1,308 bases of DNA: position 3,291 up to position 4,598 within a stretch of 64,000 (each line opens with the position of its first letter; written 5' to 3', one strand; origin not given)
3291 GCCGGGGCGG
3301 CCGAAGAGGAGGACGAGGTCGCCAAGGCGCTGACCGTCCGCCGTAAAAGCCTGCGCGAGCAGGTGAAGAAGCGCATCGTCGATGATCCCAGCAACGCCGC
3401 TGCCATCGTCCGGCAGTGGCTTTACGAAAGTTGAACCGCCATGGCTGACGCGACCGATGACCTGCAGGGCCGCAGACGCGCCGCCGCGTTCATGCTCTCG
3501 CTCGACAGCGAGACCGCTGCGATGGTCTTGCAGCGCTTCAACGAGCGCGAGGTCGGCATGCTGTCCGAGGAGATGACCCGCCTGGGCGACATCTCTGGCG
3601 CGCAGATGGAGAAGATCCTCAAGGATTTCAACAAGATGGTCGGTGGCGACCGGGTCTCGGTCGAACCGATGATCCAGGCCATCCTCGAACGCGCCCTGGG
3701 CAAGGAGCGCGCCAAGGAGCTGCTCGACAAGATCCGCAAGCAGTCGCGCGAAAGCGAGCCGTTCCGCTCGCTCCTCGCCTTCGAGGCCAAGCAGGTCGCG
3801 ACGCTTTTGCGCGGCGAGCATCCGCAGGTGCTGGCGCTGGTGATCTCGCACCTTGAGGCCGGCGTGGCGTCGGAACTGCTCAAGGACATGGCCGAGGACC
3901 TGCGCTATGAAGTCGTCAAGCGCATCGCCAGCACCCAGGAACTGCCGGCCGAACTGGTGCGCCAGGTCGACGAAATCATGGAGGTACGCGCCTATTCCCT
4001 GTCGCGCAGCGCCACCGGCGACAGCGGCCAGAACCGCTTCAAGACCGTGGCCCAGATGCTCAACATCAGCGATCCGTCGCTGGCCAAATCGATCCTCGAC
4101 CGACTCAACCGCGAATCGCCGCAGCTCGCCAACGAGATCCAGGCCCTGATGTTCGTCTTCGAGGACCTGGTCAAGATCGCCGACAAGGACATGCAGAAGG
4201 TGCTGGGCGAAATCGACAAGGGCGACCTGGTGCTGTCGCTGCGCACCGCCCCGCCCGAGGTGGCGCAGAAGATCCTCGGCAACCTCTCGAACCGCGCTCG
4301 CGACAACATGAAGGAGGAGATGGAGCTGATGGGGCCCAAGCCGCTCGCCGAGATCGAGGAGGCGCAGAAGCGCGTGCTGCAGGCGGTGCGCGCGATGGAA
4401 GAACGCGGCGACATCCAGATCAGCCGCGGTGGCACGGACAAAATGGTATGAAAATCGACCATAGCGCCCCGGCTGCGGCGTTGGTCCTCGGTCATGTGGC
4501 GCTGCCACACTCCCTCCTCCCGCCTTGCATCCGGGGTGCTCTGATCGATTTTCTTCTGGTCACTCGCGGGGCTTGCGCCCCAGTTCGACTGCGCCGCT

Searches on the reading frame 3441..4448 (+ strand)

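Call 47: search_protein_families(library=pfam, proteins=[window:3441-4448:+], max_evalue=0.001)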
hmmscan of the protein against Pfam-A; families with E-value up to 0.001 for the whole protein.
window:3441-4448:+ (336 aa): 4 families
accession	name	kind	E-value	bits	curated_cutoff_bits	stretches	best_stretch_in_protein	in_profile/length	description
PF01706.21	FliG_C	-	2.8e-39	134.1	23.3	1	221-327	2-108/108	FliG C-terminal domain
PF14842.11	FliG_N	-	1.6e-25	90.1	25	1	8-107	2-103/104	FliG N-terminal domain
PF14841.11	FliG_M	-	3.3e-23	82.1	25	1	117-188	2-73/76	FliG middle domain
PF03448.22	MgtE_N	-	1.9e-05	25.5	25.9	0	246-292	49-95/102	MgtE intracellular N domain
